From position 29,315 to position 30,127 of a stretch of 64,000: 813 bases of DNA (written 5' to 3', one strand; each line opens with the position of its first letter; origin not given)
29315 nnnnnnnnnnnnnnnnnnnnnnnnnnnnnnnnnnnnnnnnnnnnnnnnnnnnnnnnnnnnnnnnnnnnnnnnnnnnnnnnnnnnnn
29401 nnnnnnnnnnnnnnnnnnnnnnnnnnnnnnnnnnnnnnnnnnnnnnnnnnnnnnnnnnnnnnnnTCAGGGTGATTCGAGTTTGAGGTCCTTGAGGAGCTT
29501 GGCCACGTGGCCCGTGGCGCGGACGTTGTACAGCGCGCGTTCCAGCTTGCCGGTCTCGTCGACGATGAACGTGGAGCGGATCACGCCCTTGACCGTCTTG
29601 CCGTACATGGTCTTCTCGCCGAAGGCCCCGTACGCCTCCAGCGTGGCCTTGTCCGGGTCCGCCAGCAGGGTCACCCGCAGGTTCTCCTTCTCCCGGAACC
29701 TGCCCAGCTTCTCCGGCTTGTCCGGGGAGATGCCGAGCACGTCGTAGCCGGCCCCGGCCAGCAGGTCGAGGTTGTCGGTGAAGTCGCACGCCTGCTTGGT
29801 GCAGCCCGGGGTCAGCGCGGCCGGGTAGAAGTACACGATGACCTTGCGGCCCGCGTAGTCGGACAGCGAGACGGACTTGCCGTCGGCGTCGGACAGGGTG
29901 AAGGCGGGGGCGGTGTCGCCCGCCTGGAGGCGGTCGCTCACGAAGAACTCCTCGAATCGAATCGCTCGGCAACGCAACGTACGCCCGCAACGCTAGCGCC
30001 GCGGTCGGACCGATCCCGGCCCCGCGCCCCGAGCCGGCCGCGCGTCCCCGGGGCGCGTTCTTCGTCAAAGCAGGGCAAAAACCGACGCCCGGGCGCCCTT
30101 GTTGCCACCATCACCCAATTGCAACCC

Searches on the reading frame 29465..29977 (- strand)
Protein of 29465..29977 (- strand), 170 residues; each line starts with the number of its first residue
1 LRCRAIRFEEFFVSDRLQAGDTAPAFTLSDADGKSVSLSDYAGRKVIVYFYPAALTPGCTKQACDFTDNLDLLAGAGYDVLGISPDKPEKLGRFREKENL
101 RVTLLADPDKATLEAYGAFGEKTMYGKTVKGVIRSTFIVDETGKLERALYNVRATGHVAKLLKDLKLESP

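Call 14: search_protein_families(library=pfam, proteins=[window:29465-29977:-])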
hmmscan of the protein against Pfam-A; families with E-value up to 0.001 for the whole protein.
window:29465-29977:- (170 aa): 2 families
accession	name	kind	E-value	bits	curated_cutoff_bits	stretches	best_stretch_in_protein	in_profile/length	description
PF00578.27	AhpC-TSA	-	1e-36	126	26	1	20-146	2-122/124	AhpC/TSA family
PF08534.16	Redoxin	-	1.4e-25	90.3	26.6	1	18-147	1-130/148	Redoxin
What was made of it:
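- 29465..29941 (-): bcp gene (thioredoxin-dependent thiol peroxidase, AhpC/TSA family, 158 aa). Its stop codon at 29465-29467 is the right border of the locus. Pfam PF00578, E = 1e-36 (call 14).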

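Call 34: find_encoding_contigs(protein=window:29468-29941:-, flank=4000, max_places=10)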
Protein seq(158 aa) (158 aa): no gene with exactly this product is on record in the collection.

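Call 35: find_homologous_proteins(query=window:29468-29941:-, max_evalue=1e-60)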
Query seq(158 aa) (158 aa): 6570 proteins with E <= 1e-60 among 8000 candidates; the best 120 are listed.
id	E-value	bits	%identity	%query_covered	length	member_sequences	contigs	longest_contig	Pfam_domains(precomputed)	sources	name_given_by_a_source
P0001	1.0e-112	391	75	91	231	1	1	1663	PF08534.17,PF00578.28,PF13911.13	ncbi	-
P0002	1.5e-100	351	-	-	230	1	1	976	PF08534.17,PF00578.28,PF13911.13,PF05988.19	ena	-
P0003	3.3e-98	344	100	100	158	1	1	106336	PF08534.17,PF00578.28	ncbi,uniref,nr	ncbi:thioredoxin-dependent thiol peroxidase [Embleya hyalina]|uniref:thioredoxin-dependent peroxired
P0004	5.7e-96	336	98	99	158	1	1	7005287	PF08534.17,PF00578.28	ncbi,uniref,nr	ncbi:thioredoxin-dependent thiol peroxidase [Embleya scabrispora]|uniref:thioredoxin-dependent perox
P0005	4.7e-94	330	96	99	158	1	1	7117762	PF08534.17,PF00578.28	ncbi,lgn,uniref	ncbi:thioredoxin-dependent thiol peroxidase [Embleya sp. MST-111070]|uniref:thioredoxin-dependent th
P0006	6.1e-94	330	94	99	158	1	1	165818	PF08534.17,PF00578.28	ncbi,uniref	ncbi:thioredoxin-dependent thiol peroxidase [Embleya sp. AB8]|uniref:thioredoxin-dependent thiol per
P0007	1.6e-93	328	96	99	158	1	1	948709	PF08534.17,PF00578.28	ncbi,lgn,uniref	ncbi:thioredoxin-dependent thiol peroxidase [Embleya sp. NPDC020630]|uniref:thioredoxin-dependent th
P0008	1.6e-93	328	96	99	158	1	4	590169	PF08534.17,PF00578.28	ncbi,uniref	ncbi:thioredoxin-dependent thiol peroxidase [Embleya sp. NPDC055664]|uniref:thioredoxin-dependent th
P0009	2.2e-93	328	96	99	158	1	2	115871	PF08534.17,PF00578.28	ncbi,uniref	ncbi:thioredoxin-dependent thiol peroxidase [Embleya sp. NPDC056575]|uniref:thioredoxin-dependent th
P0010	2.5e-92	325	92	99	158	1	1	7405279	PF08534.17,PF00578.28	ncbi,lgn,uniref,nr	ncbi:thioredoxin-dependent thiol peroxidase [Embleya sp. NBC_00896]|uniref:thioredoxin-dependent thi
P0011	4.1e-92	324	92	99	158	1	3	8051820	PF08534.17,PF00578.28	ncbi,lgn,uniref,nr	ncbi:thioredoxin-dependent thiol peroxidase [Embleya sp. NPDC050154]|uniref:thioredoxin-dependent th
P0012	6.7e-92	323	92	99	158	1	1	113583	PF08534.17,PF00578.28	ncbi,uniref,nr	ncbi:thioredoxin-dependent thiol peroxidase [Embleya scabrispora]|uniref:thioredoxin-dependent thiol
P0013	1.5e-91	322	92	99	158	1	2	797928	PF08534.17,PF00578.28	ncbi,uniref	ncbi:thioredoxin-dependent thiol peroxidase [Embleya sp. NPDC008237]|uniref:thioredoxin-dependent th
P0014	2.2e-91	321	92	99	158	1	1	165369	PF08534.17,PF00578.28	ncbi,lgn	ncbi:thioredoxin-dependent thiol peroxidase [Embleya sp. NPDC001921]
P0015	2.5e-91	321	90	99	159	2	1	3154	PF08534.17,PF00578.28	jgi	-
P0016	2.5e-91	321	92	99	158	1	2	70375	PF08534.17,PF00578.28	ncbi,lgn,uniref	ncbi:thioredoxin-dependent thiol peroxidase [Embleya sp. NPDC005575]|uniref:thioredoxin-dependent th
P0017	1.5e-90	319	90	99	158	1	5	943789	PF08534.17,PF00578.28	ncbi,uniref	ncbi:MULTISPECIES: thioredoxin-dependent thiol peroxidase [unclassified Embleya]|uniref:thioredoxin-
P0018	1.1e-87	309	88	99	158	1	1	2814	PF08534.17,PF00578.28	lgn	-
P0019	1.4e-87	309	88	99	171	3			PF08534.17,PF00578.28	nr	nr:thioredoxin-dependent thiol peroxidase [Streptomyces sp. SID3343]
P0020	1.1e-84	300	88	97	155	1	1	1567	PF08534.17,PF00578.28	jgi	jgi:peroxiredoxin Q/BCP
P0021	3.4e-84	298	88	97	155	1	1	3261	PF08534.17,PF00578.28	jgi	jgi:thioredoxin-dependent peroxiredoxin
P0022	3.8e-84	298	88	97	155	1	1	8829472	PF08534.17,PF00578.28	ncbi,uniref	ncbi:thioredoxin-dependent thiol peroxidase [Peterkaempfera sp. SMS 1(5)a]|uniref:thioredoxin-depend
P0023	9.5e-84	297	88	97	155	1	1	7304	PF08534.17,PF00578.28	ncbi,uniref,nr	ncbi:thioredoxin-dependent thiol peroxidase [Streptacidiphilus griseoplanus]|uniref:thioredoxin-depe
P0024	1.0e-83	297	87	97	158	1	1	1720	PF08534.17,PF00578.28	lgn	-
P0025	1.4e-83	296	86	99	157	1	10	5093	PF08534.17,PF00578.28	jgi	jgi:peroxiredoxin Q/BCP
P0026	2.7e-83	295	85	99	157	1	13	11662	PF08534.17,PF00578.28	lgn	-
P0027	2.8e-83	295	86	97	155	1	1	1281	PF08534.17,PF00578.28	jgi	jgi:peroxiredoxin Q/BCP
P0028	3.0e-83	295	84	98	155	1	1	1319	PF08534.17,PF00578.28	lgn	-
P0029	4.0e-83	295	86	98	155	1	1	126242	PF08534.17,PF00578.28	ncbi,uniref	ncbi:thioredoxin-dependent thiol peroxidase [Streptomyces macrosporus]|uniref:thioredoxin-dependent 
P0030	6.5e-83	294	86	97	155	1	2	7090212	PF08534.17,PF00578.28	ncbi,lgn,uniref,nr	ncbi:thioredoxin-dependent thiol peroxidase [Peterkaempfera bronchialis]|uniref:thioredoxin-dependen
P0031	9.7e-83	293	88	97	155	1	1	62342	PF08534.17,PF00578.28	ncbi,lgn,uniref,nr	ncbi:thioredoxin-dependent thiol peroxidase [Streptacidiphilus sp. ASG 303]|uniref:thioredoxin-depen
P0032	1.3e-82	293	86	97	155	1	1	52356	PF08534.17,PF00578.28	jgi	jgi:thioredoxin-dependent peroxiredoxin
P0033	1.4e-82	293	86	97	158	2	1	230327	PF08534.17,PF00578.28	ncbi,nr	ncbi:thioredoxin-dependent thiol peroxidase [Wenjunlia tyrosinilytica]|nr:thioredoxin-dependent thio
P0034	1.8e-82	293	84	98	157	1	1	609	PF08534.17,PF00578.28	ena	-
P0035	2.5e-82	292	87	97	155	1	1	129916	PF08534.17,PF00578.28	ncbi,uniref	ncbi:thioredoxin-dependent thiol peroxidase [Streptomyces sp. NPDC001380]|uniref:thioredoxin-depende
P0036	3.2e-82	292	86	97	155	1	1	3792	PF08534.17,PF00578.28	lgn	-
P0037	6.6e-82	291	85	98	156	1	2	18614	PF08534.17,PF00578.28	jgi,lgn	jgi:peroxiredoxin Q/BCP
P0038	7.2e-82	291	84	98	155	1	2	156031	PF08534.17,PF00578.28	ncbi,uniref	ncbi:thioredoxin-dependent thiol peroxidase [Streptomyces nodosus]|uniref:thioredoxin-dependent thio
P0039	9.8e-82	290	84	98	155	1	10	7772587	PF08534.17,PF00578.28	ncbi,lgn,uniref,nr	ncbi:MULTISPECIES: thioredoxin-dependent thiol peroxidase [Streptomyces]|uniref:thioredoxin-dependen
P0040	1.1e-81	290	84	98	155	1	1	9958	PF08534.17,PF00578.28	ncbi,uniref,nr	ncbi:thioredoxin-dependent thiol peroxidase [Streptomyces sp. B1866]|uniref:thioredoxin-dependent th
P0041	1.1e-81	290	82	96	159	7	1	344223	PF08534.17,PF00578.28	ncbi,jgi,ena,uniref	ncbi:thioredoxin-dependent thiol peroxidase [Streptacidiphilus sp. EB103A]|uniref:thioredoxin-depend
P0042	1.3e-81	290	84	96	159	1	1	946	PF08534.17,PF00578.28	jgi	jgi:peroxiredoxin Q/BCP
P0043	1.4e-81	290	83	99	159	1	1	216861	PF08534.17,PF00578.28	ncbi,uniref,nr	ncbi:thioredoxin-dependent thiol peroxidase [Streptomyces zingiberis]|uniref:thioredoxin-dependent p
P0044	1.5e-81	290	83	96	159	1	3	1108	PF08534.17,PF00578.28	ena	-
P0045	1.5e-81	290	84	98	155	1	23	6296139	PF08534.17,PF00578.28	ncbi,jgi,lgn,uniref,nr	ncbi:peroxiredoxin [Streptomyces sp. F-3]|jgi:peroxiredoxin Q/BCP|uniref:thioredoxin-dependent perox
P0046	1.7e-81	289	84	98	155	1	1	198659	PF08534.17,PF00578.28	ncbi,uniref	ncbi:thioredoxin-dependent thiol peroxidase [Streptomyces glaucosporus]|uniref:thioredoxin-dependent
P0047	1.8e-81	289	83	98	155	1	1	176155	PF08534.17,PF00578.28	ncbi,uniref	ncbi:peroxiredoxin Q/BCP [Streptacidiphilus sp. MAP12-20]|uniref:thioredoxin-dependent thiol peroxid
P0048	1.8e-81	289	83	96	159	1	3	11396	PF08534.17,PF00578.28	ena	-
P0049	2.6e-81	289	82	96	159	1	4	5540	PF08534.17,PF00578.28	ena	-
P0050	2.7e-81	289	83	98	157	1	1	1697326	PF08534.17,PF00578.28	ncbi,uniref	ncbi:thioredoxin-dependent thiol peroxidase [Streptomyces sp. NPDC091292]|uniref:thioredoxin-depende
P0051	3.2e-81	289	84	98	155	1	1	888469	PF08534.17,PF00578.28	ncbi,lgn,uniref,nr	ncbi:thioredoxin-dependent thiol peroxidase [Streptomyces griseosporeus]|uniref:thioredoxin-dependen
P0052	3.3e-81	288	85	98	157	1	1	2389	PF08534.17,PF00578.28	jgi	jgi:peroxiredoxin Q/BCP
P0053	3.4e-81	288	83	98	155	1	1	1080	PF08534.17,PF00578.28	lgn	-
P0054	4.0e-81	288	83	98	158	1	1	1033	PF08534.17,PF00578.28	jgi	jgi:peroxiredoxin Q/BCP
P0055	4.4e-81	288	82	99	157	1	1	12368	PF08534.17,PF00578.28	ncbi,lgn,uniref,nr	ncbi:thioredoxin-dependent thiol peroxidase [Streptomyces sp. FH025]|uniref:thioredoxin-dependent th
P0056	4.9e-81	288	83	98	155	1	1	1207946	PF08534.17,PF00578.28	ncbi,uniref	ncbi:thioredoxin-dependent thiol peroxidase [Streptomyces nodosus]|uniref:thioredoxin-dependent thio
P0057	5.0e-81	288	83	98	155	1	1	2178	PF08534.17,PF00578.28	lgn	-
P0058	5.3e-81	288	83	98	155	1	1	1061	PF08534.17,PF00578.28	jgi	jgi:thioredoxin-dependent peroxiredoxin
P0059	6.0e-81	288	85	98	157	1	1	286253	PF08534.17,PF00578.28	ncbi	ncbi:thioredoxin-dependent thiol peroxidase [Streptodolium elevatio]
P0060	6.6e-81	287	82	99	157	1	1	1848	PF08534.17,PF00578.28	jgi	jgi:peroxiredoxin Q/BCP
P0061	8.1e-81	287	84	98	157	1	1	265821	PF08534.17,PF00578.28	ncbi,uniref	ncbi:thioredoxin-dependent thiol peroxidase [Yinghuangia sp. YIM S09857]|uniref:thioredoxin-dependen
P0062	8.2e-81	287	85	98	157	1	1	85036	PF08534.17,PF00578.28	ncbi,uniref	ncbi:thioredoxin-dependent thiol peroxidase [Streptodolium elevatio]|uniref:thioredoxin-dependent pe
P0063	8.2e-81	287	83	98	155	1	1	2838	PF08534.17,PF00578.28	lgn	-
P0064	8.4e-81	287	83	98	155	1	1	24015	PF08534.17,PF00578.28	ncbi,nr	ncbi:thioredoxin-dependent thiol peroxidase [Streptomyces sp. PRKS01-65]|nr:thioredoxin-dependent th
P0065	9.5e-81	287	82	96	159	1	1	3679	PF08534.17,PF00578.28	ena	-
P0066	9.7e-81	287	82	99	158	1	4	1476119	PF08534.17,PF00578.28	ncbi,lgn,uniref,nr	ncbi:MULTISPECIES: thioredoxin-dependent thiol peroxidase [Kitasatospora]|uniref:thioredoxin-depende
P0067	1.1e-80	287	84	98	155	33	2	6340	PF08534.17,PF00578.28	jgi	jgi:peroxiredoxin Q/BCP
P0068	1.2e-80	287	85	98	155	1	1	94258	PF08534.17,PF00578.28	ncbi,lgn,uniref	ncbi:thioredoxin-dependent thiol peroxidase [Streptomyces sparsogenes]|uniref:thioredoxin-dependent 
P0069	1.2e-80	287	84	98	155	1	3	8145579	PF08534.17,PF00578.28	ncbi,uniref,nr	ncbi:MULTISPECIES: thioredoxin-dependent thiol peroxidase [Streptomyces]|uniref:thioredoxin-dependen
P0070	1.4e-80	286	81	99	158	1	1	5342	PF08534.17,PF00578.28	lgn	-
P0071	1.5e-80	286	82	98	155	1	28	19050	PF08534.17,PF00578.28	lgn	-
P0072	1.6e-80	286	83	98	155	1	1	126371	PF08534.17,PF00578.28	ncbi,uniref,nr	ncbi:thioredoxin-dependent thiol peroxidase [Streptomyces sp. LB8]|uniref:thioredoxin-dependent thio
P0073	1.6e-80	286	84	98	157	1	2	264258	PF08534.17,PF00578.28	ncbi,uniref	ncbi:thioredoxin-dependent thiol peroxidase [Uniformispora flossi]|uniref:thioredoxin-dependent thio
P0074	1.6e-80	286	83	98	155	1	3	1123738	PF08534.17,PF00578.28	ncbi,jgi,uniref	ncbi:thioredoxin-dependent thiol peroxidase [Streptomyces sp. NPDC052773]|jgi:peroxiredoxin Q/BCP|un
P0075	1.7e-80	286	84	97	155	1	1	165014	PF08534.17,PF00578.28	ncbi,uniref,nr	ncbi:thioredoxin-dependent thiol peroxidase [Streptomyces griseus]|uniref:thioredoxin-dependent thio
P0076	1.7e-80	286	83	98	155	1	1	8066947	PF08534.17,PF00578.28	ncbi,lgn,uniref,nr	ncbi:thioredoxin-dependent thiol peroxidase [Streptomyces sp. NBC_01317]|uniref:thioredoxin-dependen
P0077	1.8e-80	286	82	96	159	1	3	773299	PF08534.17,PF00578.28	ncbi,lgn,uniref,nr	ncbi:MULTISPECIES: thioredoxin-dependent thiol peroxidase [Streptacidiphilus]|uniref:thioredoxin-dep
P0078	1.8e-80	286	82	98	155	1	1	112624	PF08534.17,PF00578.28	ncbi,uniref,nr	ncbi:thioredoxin-dependent thiol peroxidase [Streptomyces megasporus]|uniref:thioredoxin-dependent t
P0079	1.9e-80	286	84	98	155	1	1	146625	PF08534.17,PF00578.28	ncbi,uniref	ncbi:thioredoxin-dependent thiol peroxidase [Streptomyces sp. NPDC092296]|uniref:thioredoxin-depende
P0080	1.9e-80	286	81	99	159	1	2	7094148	PF08534.17,PF00578.28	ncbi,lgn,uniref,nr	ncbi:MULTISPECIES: thioredoxin-dependent thiol peroxidase [Streptomyces]|uniref:thioredoxin-dependen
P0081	1.9e-80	286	81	99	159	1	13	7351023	PF08534.17,PF00578.28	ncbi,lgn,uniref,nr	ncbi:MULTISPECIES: thioredoxin-dependent thiol peroxidase [Streptomyces]|uniref:thioredoxin-dependen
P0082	2.0e-80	286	82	98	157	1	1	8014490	PF08534.17,PF00578.28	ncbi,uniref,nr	ncbi:thioredoxin-dependent thiol peroxidase [Streptomyces sp. TLI_171]|uniref:thioredoxin-dependent 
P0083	2.1e-80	286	83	98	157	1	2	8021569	PF08534.17,PF00578.28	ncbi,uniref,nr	ncbi:thioredoxin-dependent thiol peroxidase [Kitasatospora cheerisanensis]|uniref:thioredoxin-depend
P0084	2.1e-80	286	82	98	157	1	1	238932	PF08534.17,PF00578.28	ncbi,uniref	ncbi:thioredoxin-dependent thiol peroxidase [Kitasatospora sp. NPDC059646]|uniref:thioredoxin-depend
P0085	2.2e-80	286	85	97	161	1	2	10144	PF08534.17,PF00578.28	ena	-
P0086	2.2e-80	286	84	98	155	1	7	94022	PF08534.17,PF00578.28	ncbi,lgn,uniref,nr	ncbi:thioredoxin-dependent thiol peroxidase [Streptomyces sparsogenes]|uniref:thioredoxin-dependent 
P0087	2.3e-80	286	84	98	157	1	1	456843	PF08534.17,PF00578.28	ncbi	ncbi:thioredoxin-dependent thiol peroxidase [Yinghuangia aomiensis]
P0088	2.4e-80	286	82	98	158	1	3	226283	PF08534.17,PF00578.28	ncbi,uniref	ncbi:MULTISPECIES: thioredoxin-dependent thiol peroxidase [Kitasatospora]|uniref:thioredoxin-depende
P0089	2.6e-80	286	82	99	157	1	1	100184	PF08534.17,PF00578.28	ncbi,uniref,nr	ncbi:thioredoxin-dependent thiol peroxidase [Streptomyces tateyamensis]|uniref:thioredoxin-dependent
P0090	2.6e-80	286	83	98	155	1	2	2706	PF08534.17,PF00578.28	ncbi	-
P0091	2.7e-80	286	84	97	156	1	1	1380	PF08534.17,PF00578.28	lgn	-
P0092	2.7e-80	286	82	98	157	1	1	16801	PF08534.17,PF00578.28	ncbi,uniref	ncbi:thioredoxin-dependent thiol peroxidase [Kitasatospora sp. NPDC004799]|uniref:thioredoxin-depend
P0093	2.9e-80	285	83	98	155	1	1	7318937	PF08534.17,PF00578.28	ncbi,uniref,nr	ncbi:thioredoxin-dependent thiol peroxidase [Streptomyces sp. JB150]|uniref:thioredoxin-dependent th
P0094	2.9e-80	285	83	98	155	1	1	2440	PF08534.17,PF00578.28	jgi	jgi:peroxiredoxin Q/BCP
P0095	3.0e-80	285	84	97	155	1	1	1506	PF08534.17,PF00578.28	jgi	jgi:thioredoxin-dependent peroxiredoxin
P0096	3.0e-80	285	84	98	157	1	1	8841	PF08534.17,PF00578.28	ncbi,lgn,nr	ncbi:MAG: thioredoxin-dependent thiol peroxidase [Streptomycetaceae bacterium]|nr:thioredoxin-depend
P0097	3.1e-80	285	83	98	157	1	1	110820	PF08534.17,PF00578.28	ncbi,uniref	ncbi:thioredoxin-dependent thiol peroxidase [Yinghuangia aomiensis]|uniref:thioredoxin-dependent per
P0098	3.2e-80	285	83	98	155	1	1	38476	PF08534.17,PF00578.28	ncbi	ncbi:thioredoxin-dependent thiol peroxidase [Streptomyces sp. NPDC055722]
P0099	3.6e-80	285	83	98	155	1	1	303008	PF08534.17,PF00578.28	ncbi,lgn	ncbi:thioredoxin-dependent thiol peroxidase [Streptomyces fenghuangensis]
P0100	3.7e-80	285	81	99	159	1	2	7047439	PF08534.17,PF00578.28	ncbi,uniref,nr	ncbi:thioredoxin-dependent thiol peroxidase [Streptomyces sp. WAC 00631]|uniref:thioredoxin-dependen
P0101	3.8e-80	285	82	98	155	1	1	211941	PF08534.17,PF00578.28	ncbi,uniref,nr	ncbi:thioredoxin-dependent thiol peroxidase [Streptacidiphilus fuscans]|uniref:thioredoxin-dependent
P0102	3.8e-80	285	83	98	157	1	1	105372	PF08534.17,PF00578.28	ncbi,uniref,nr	ncbi:thioredoxin-dependent thiol peroxidase [Yinghuangia seranimata]|uniref:thioredoxin-dependent th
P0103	3.8e-80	285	81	98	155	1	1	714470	PF08534.17,PF00578.28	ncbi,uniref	ncbi:thioredoxin-dependent thiol peroxidase [Streptomyces sp. NPDC058001]|uniref:thioredoxin-depende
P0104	3.9e-80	285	81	98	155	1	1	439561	PF08534.17,PF00578.28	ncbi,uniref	ncbi:thioredoxin-dependent thiol peroxidase [Streptomyces sp. NPDC088725]|uniref:thioredoxin-depende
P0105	4.0e-80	285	83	97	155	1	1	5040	PF08534.17,PF00578.28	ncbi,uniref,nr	ncbi:thioredoxin-dependent thiol peroxidase [Streptomyces sp. UH6]|uniref:thioredoxin-dependent thio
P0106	4.2e-80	285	83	97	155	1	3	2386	PF08534.17,PF00578.28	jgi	jgi:peroxiredoxin Q/BCP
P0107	4.3e-80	285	81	99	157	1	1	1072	PF08534.17,PF00578.28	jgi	jgi:peroxiredoxin Q/BCP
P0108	4.4e-80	285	83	98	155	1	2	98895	PF08534.17,PF00578.28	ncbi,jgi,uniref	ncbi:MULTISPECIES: thioredoxin-dependent thiol peroxidase [unclassified Streptomyces]|jgi:peroxiredo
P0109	4.5e-80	285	82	98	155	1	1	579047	PF08534.17,PF00578.28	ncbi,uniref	ncbi:thioredoxin-dependent thiol peroxidase [Streptomyces sp. NPDC087420]|uniref:thioredoxin-depende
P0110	5.1e-80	285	83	98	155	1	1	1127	PF08534.17,PF00578.28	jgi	jgi:thioredoxin-dependent peroxiredoxin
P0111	5.4e-80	285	83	98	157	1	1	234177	PF08534.17,PF00578.28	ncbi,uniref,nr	ncbi:thioredoxin-dependent thiol peroxidase [Kitasatospora sp. CB01950]|uniref:thioredoxin-dependent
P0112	5.4e-80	285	83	98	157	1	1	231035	PF08534.17,PF00578.28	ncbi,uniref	ncbi:thioredoxin-dependent thiol peroxidase [Kitasatospora sp. NPDC059795]|uniref:thioredoxin-depend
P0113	5.7e-80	284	84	98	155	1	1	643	PF08534.17,PF00578.28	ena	-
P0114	5.7e-80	284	83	98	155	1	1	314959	PF08534.17,PF00578.28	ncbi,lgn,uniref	ncbi:thioredoxin-dependent thiol peroxidase [Streptomyces sp. NPDC052020]|uniref:thioredoxin-depende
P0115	6.0e-80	284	83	98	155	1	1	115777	PF08534.17,PF00578.28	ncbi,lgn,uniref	ncbi:thioredoxin-dependent thiol peroxidase [Streptomyces sparsogenes]|uniref:thioredoxin-dependent 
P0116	6.8e-80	284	85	98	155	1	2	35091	PF08534.17,PF00578.28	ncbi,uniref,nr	ncbi:thioredoxin-dependent thiol peroxidase [Streptomyces calidiresistens]|uniref:thioredoxin-depend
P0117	7.4e-80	284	82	98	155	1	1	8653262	PF08534.17,PF00578.28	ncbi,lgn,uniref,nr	ncbi:bacterioferritin comigratory protein [Streptomyces viridochromogenes DSM 40736]|uniref:thioredo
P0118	7.4e-80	284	83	98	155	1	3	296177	PF08534.17,PF00578.28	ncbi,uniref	ncbi:thioredoxin-dependent thiol peroxidase [Streptomyces sp. NPDC005708]|uniref:thioredoxin-depende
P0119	7.4e-80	284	82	99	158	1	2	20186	PF08534.17,PF00578.28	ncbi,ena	-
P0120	7.4e-80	284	82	98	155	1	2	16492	PF08534.17,PF00578.28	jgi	jgi:peroxiredoxin Q/BCP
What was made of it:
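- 29465..29941 (-): 100% identical to the Embleya hyalina protein P0003 (call 35).
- The source is a draft (the longest contig recorded for the identical Bcp protein is 106 kb; call 35).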

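Call 36: find_encoding_contigs(protein=P0003, flank=3000, max_places=3)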
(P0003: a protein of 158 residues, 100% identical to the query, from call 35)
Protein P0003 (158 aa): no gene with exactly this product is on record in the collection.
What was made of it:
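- Tried and rejected: An exact-protein look-up of the window's own Bcp found nothing on record (calls 34, 36).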

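Call 37: find_encoding_contigs(protein=P0004, flank=3000, max_places=3)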
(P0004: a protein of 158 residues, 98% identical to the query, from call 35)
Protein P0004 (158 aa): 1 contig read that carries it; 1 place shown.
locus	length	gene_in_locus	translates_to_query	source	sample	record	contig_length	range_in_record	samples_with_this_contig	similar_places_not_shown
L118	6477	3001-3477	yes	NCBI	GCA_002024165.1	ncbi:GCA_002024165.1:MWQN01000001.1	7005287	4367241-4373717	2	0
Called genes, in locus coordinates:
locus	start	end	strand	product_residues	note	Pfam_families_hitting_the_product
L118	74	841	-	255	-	PF00005:ABC_tran, PF13481:AAA_25 (faint), PF13304:AAA_21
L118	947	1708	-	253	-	PF02361:CbiQ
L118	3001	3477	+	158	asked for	PF00578:AhpC-TSA, PF08534:Redoxin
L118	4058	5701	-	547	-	PF07969:Amidohydro_3, PF01979:Amidohydro_1 (faint)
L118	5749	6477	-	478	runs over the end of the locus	PF02133:Transp_cyt_pur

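Call 38: find_encoding_contigs(protein=P0005, flank=3000, max_places=3)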
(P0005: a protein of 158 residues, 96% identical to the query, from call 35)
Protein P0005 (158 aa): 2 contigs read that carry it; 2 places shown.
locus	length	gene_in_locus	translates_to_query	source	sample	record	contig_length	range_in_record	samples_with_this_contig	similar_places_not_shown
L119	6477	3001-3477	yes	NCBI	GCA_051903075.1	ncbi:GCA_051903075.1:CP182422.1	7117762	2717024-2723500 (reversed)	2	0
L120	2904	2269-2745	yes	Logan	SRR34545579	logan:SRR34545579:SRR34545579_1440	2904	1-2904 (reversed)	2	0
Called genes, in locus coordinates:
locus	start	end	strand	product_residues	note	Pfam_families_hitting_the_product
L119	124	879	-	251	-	PF00005:ABC_tran, PF13304:AAA_21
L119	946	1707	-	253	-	PF02361:CbiQ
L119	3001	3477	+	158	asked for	PF00578:AhpC-TSA, PF08534:Redoxin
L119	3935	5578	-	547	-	PF07969:Amidohydro_3, PF01979:Amidohydro_1 (faint)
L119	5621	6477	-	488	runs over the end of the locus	PF02133:Transp_cyt_pur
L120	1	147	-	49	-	?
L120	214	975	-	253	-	PF02361:CbiQ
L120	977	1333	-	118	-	PF13190:PDGLE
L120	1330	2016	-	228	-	PF01891:CbiM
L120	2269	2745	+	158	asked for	PF00578:AhpC-TSA, PF08534:Redoxin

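Call 39: find_encoding_contigs(protein=P0006, flank=3000, max_places=2)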
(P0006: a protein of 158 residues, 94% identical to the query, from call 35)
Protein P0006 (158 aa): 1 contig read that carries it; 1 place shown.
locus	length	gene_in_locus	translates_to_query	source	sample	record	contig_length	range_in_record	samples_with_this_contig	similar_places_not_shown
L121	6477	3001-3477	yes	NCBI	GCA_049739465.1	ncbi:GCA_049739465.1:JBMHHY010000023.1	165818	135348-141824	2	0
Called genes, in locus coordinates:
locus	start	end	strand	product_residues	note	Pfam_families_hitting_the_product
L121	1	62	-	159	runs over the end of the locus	PF12277:DUF3618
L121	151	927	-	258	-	PF00005:ABC_tran, PF02463:SMC_N (faint), PF13304:AAA_21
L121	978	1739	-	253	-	PF02361:CbiQ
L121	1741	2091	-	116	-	PF13190:PDGLE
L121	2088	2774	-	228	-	PF01891:CbiM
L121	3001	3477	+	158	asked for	PF00578:AhpC-TSA, PF08534:Redoxin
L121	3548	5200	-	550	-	PF07969:Amidohydro_3, PF01979:Amidohydro_1 (weak)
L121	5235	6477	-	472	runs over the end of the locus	PF02133:Transp_cyt_pur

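Call 40: find_encoding_contigs(protein=P0010, flank=3000, max_places=2)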
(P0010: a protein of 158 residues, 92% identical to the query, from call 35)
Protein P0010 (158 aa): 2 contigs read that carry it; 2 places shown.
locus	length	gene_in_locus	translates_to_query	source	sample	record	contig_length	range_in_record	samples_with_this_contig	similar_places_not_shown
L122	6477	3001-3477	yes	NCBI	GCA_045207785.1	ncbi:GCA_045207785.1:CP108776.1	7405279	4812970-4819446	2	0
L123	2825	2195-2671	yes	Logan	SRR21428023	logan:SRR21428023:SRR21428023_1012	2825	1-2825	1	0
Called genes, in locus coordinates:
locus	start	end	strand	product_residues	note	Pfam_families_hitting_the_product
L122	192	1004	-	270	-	PF00005:ABC_tran, PF13304:AAA_21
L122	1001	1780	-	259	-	PF02361:CbiQ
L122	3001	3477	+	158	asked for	PF00578:AhpC-TSA, PF08534:Redoxin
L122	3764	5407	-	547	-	PF07969:Amidohydro_3, PF01979:Amidohydro_1 (faint)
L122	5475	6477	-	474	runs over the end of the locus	PF02133:Transp_cyt_pur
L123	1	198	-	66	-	?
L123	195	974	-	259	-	PF02361:CbiQ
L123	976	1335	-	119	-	PF13190:PDGLE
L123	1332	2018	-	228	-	PF01891:CbiM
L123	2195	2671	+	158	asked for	PF00578:AhpC-TSA, PF08534:Redoxin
